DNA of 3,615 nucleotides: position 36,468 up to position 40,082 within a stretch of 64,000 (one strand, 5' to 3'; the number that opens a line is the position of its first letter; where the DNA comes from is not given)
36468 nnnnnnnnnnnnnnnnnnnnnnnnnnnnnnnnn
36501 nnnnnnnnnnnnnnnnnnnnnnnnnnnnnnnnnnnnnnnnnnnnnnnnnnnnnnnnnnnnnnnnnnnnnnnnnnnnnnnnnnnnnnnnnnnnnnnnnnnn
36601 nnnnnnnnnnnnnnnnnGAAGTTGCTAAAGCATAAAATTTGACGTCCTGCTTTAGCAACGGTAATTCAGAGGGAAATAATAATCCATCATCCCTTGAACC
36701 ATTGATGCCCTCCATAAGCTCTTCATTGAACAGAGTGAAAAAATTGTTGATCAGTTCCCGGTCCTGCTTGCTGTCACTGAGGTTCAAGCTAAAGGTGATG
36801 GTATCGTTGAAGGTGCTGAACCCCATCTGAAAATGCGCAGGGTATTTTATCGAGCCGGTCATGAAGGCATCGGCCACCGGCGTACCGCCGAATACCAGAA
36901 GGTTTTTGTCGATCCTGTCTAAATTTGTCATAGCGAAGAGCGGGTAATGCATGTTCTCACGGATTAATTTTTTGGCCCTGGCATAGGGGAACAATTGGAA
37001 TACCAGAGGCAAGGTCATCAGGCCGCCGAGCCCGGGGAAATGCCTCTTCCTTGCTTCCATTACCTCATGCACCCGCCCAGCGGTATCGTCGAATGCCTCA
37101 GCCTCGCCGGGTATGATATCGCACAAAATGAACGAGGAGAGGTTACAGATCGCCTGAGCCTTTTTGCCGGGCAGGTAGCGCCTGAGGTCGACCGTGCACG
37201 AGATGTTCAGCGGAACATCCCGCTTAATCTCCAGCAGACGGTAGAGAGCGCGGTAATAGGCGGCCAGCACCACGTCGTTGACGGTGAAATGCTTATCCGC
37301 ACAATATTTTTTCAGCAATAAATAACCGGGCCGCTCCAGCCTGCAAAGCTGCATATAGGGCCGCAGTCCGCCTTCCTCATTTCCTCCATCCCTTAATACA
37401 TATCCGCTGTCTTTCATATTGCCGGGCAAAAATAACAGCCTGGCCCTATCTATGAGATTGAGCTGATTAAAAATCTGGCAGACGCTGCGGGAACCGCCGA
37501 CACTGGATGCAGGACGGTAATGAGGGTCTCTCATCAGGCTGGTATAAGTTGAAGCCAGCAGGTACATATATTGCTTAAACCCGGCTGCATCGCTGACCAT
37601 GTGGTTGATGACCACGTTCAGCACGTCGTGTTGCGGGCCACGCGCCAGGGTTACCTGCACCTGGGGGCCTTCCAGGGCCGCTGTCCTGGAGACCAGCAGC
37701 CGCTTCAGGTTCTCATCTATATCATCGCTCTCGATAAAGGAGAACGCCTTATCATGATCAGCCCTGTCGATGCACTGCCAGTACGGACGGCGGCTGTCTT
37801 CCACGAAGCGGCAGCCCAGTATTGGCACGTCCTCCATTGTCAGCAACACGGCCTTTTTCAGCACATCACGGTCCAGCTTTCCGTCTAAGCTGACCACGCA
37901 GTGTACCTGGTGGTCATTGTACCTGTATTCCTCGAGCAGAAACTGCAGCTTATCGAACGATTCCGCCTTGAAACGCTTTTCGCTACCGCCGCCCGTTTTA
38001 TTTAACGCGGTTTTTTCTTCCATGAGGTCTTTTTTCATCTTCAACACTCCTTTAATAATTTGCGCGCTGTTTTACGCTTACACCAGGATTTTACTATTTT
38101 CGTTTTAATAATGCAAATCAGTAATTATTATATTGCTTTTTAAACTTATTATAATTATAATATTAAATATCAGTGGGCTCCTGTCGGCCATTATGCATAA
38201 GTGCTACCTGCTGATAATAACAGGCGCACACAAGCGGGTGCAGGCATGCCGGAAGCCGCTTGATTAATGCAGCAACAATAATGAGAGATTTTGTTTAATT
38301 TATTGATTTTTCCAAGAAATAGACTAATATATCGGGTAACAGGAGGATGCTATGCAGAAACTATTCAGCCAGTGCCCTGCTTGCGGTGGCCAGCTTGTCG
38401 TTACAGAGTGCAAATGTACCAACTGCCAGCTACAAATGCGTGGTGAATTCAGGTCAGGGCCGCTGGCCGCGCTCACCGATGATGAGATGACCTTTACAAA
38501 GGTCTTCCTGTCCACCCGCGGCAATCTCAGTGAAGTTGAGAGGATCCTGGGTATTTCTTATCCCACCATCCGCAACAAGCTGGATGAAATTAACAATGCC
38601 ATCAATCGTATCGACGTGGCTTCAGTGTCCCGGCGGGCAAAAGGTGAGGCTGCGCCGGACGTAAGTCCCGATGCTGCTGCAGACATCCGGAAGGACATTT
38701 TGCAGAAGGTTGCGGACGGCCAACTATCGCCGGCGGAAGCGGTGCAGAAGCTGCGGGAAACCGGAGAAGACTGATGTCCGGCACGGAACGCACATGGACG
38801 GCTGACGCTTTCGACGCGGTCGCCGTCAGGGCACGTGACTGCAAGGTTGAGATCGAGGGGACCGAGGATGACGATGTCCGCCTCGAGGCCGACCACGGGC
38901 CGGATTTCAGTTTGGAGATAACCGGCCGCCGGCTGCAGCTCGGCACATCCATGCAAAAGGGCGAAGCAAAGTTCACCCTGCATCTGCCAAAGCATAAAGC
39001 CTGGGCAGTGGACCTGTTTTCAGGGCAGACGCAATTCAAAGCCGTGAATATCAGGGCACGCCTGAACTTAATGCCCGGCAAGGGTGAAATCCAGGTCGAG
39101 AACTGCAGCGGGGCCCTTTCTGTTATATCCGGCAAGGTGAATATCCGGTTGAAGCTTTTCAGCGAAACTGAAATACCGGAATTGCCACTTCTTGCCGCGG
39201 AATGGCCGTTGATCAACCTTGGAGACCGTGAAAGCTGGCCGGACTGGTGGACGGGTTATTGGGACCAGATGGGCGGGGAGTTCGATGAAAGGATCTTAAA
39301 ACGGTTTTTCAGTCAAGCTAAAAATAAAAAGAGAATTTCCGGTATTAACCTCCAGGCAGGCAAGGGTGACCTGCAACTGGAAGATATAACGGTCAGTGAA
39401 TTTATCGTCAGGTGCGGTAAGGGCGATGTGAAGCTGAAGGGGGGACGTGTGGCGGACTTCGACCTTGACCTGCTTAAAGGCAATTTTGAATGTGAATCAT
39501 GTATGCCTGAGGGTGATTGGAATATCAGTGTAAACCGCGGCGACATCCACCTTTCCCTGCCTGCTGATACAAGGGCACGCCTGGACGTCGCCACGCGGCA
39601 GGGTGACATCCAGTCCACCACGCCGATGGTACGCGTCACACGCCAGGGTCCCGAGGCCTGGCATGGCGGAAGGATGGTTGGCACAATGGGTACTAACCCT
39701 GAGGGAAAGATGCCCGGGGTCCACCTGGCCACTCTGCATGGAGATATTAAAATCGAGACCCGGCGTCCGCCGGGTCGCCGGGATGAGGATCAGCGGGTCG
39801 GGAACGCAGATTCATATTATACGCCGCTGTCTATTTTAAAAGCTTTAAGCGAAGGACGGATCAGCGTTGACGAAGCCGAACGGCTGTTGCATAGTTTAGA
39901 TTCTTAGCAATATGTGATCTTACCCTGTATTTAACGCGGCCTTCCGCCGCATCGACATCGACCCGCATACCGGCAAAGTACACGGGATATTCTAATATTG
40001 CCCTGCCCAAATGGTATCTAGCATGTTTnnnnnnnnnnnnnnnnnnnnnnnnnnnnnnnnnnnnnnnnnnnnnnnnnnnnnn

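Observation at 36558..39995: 60-bp direct duplication of the fhs 3-prime end brackets a 3.3-kb cassette (acyltransferase-like, DUF2089, DUF4097)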

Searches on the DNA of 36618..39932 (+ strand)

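Call 79: search_dna_similar(query=window:36618-39932:+, collection=plasmids, mode=distant, max_rows=5)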
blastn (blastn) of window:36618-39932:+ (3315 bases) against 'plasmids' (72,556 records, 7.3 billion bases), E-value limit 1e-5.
No match.
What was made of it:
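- Tried and rejected: A search of the plasmid collection with the whole cassette found no match (call 79).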

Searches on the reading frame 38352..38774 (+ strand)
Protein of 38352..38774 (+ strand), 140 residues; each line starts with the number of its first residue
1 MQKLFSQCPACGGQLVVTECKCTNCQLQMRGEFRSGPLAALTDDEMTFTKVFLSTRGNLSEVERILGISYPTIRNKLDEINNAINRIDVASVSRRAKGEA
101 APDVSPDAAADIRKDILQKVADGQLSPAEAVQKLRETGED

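Call 6: search_protein_families(library=pfam, proteins=[window:38352-38774:+])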
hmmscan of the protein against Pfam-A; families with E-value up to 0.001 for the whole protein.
window:38352-38774:+ (140 aa): 2 families
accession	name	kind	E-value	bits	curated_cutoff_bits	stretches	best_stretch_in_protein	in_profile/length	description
PF09862.15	DUF2089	-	6.3e-19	67.8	33.4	1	41-84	1-44/47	Domain of unknown function (DUF2089)-HTH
PF22747.2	Zn_ribbon_DUF2089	-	4.4e-09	36.7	27.6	1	8-38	1-31/32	DUF2089 zinc ribbon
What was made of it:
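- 38352..38774 (+): Cargo gene 2: DUF2089 zinc-ribbon + HTH protein (putative regulator). call 6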

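Call 71: search_protein_families(library=ncbifam, proteins=[window:38352-38774:+], max_evalue=0.01)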
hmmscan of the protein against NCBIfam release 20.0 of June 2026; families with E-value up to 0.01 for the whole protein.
window:38352-38774:+ (140 aa): 0 families

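Call 72: search_protein_families(library=padloc, proteins=[window:38352-38774:+], max_evalue=0.01)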
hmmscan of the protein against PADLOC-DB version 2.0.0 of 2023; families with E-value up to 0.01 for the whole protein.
window:38352-38774:+ (140 aa): 0 families

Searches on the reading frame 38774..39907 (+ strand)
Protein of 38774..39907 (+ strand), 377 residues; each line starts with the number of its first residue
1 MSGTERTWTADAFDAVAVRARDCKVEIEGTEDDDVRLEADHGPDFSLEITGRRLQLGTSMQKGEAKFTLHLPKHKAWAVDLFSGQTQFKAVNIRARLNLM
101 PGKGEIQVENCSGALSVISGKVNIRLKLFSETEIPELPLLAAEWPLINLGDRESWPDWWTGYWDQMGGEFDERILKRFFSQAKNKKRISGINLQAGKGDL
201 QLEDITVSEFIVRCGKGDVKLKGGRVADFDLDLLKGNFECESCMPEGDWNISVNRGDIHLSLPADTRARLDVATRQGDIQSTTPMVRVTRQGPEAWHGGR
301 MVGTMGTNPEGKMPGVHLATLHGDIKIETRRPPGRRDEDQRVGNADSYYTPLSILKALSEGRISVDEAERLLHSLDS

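Call 6: search_protein_families(library=pfam, proteins=[window:38774-39907:+])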
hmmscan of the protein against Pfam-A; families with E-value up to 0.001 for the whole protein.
window:38774-39907:+ (377 aa): 2 families
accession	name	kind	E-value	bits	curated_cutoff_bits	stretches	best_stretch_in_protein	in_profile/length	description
PF13349.12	DUF4097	-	3.8e-12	46.5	22.9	1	46-291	43-217/247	Toastrack DUF4097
PF22746.1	SHOCT-like_DUF2089-C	-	2.2e-05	24.3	27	1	354-376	6-28/32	SHOCT-like domain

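Call 53: find_homologous_proteins(query=window:38774-39907:+, max_evalue=1e-30)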
Query window:38774-39907:+ (377 aa): 61 proteins with E <= 1e-30 among 3521 candidates.
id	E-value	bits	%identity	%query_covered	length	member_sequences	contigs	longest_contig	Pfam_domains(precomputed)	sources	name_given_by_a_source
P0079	1.6e-255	865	100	100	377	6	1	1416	PF13349.13,PF22746.2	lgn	-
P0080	1.1e-168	579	68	100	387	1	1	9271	PF13349.13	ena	-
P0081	4.6e-161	554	67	100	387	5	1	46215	PF13349.13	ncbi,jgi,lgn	ncbi:MAG: DUF4097 family beta strand repeat-containing protein [Dehalococcoidia bacterium]|jgi:hypot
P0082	2.0e-147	509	62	100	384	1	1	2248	PF13349.13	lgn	-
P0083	6.5e-138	478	58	100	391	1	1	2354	PF13349.13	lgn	-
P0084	4.8e-137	475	58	100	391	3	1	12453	PF13349.13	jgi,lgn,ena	-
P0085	8.7e-125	434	53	100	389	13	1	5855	PF13349.13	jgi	-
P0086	1.5e-119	417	52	99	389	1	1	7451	PF13349.13,PF22746.2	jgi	jgi:hypothetical protein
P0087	6.0e-119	415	50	99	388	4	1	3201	PF13349.13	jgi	jgi:hypothetical protein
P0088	6.0e-119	415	52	100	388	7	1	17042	PF13349.13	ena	-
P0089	7.3e-119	415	51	99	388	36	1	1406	PF13349.13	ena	-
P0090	7.6e-116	405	51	100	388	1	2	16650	PF13349.13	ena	-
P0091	1.1e-114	401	50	100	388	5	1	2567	PF13349.13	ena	-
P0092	9.7e-110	385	48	100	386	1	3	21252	PF13349.13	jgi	jgi:hypothetical protein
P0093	1.5e-108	381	48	100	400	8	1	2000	PF13349.13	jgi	jgi:hypothetical protein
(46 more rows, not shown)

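Call 54: find_encoding_contigs(protein=P0081, flank=10000, max_places=2)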
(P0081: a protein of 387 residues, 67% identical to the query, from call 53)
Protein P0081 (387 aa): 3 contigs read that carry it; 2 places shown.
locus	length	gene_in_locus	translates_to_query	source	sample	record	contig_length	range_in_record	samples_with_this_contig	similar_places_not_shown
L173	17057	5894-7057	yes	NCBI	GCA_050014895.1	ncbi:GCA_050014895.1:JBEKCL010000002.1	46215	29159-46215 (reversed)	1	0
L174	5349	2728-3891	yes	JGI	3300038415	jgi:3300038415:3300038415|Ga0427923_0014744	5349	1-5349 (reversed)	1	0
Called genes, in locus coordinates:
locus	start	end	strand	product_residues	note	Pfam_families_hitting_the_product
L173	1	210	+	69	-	?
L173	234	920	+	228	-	PF04140:ICMT, PF04191:PEMT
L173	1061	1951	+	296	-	PF00763:THF_DHG_CYH, PF02882:THF_DHG_CYH_C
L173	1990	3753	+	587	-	PF01268:FTHFS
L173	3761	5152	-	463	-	-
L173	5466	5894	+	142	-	PF22747:Zn_ribbon_DUF2089, PF09862:DUF2089, PF22746:SHOCT-like_DUF2089-C (weak)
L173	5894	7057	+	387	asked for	PF13349:DUF4097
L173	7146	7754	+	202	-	-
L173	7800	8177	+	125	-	PF02629:CoA_binding (weak), PF13380:CoA_binding_2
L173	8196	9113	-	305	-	PF00561:Abhydrolase_1, PF12146:Hydrolase_4 (faint), PF12697:Abhydrolase_6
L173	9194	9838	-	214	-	PF14512:TM1586_NiRdase (faint), PF00881:Nitroreductase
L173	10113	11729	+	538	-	PF01039:Carboxyl_trans, PF03255:ACCA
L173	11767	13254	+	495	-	PF00289:Biotin_carb_N, PF02786:CPSase_L_D2, PF02222:ATP-grasp (weak), PF07478:Dala_Dala_lig_C (weak), PF02785:Biotin_carb_C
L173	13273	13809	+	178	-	PF25917:BSH_RND (faint), PF00364:Biotin_lipoyl, PF25919:BSH_CusB (weak), PF25973:BSH_CzcB (faint)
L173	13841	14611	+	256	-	PF00378:ECH_1, PF16113:ECH_2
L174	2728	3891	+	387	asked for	PF13349:DUF4097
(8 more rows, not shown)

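Call 55: find_encoding_contigs(protein=P0084, flank=10000, max_places=2)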
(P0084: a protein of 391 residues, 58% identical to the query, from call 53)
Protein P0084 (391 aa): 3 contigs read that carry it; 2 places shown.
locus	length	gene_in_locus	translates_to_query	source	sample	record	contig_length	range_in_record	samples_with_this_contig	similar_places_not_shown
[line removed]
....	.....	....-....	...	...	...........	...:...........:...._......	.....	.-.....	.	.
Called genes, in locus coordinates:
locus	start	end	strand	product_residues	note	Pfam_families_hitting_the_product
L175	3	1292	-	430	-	?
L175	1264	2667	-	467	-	PF01645:Glu_synthase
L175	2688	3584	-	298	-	PF02219:MTHFR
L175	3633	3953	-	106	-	PF02662:FlpD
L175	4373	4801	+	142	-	PF22747:Zn_ribbon_DUF2089, PF09862:DUF2089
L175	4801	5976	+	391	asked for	PF13349:DUF4097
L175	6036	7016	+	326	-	PF00005:ABC_tran, PF13304:AAA_21 (weak), PF13732:DrrA1-3_C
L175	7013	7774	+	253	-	PF01061:ABC2_membrane, PF12698:ABC2_membrane_3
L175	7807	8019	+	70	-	-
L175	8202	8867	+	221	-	PF01135:PCMT (weak), PF01209:Ubie_methyltran, PF13489:Methyltransf_23, PF05175:MTS, PF13847:Methyltransf_31, PF08241:Methyltransf_11, PF08242:Methyltransf_12, PF13649:Methyltransf_25, +3 more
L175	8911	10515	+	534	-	PF00083:Sugar_tr, PF07690:MFS_1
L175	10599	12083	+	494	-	PF02629:CoA_binding, PF13380:CoA_binding_2, PF13607:Succ_CoA_lig, PF19045:Ligase_CoA_2 (weak)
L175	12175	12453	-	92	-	?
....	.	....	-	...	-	?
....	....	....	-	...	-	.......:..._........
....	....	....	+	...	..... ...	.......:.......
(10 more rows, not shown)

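Call 71: search_protein_families(library=ncbifam, proteins=[window:38774-39907:+], max_evalue=0.01)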
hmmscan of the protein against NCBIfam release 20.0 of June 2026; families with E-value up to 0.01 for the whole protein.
window:38774-39907:+ (377 aa): 1 family
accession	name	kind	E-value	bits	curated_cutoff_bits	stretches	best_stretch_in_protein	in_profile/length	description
NF049997.1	LiaG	equivalog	1e-09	38.1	285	1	190-289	160-258/286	LiaG family protein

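Call 72: search_protein_families(library=padloc, proteins=[window:38774-39907:+], max_evalue=0.01)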
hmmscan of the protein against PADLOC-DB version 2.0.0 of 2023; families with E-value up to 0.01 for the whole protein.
window:38774-39907:+ (377 aa): 0 families
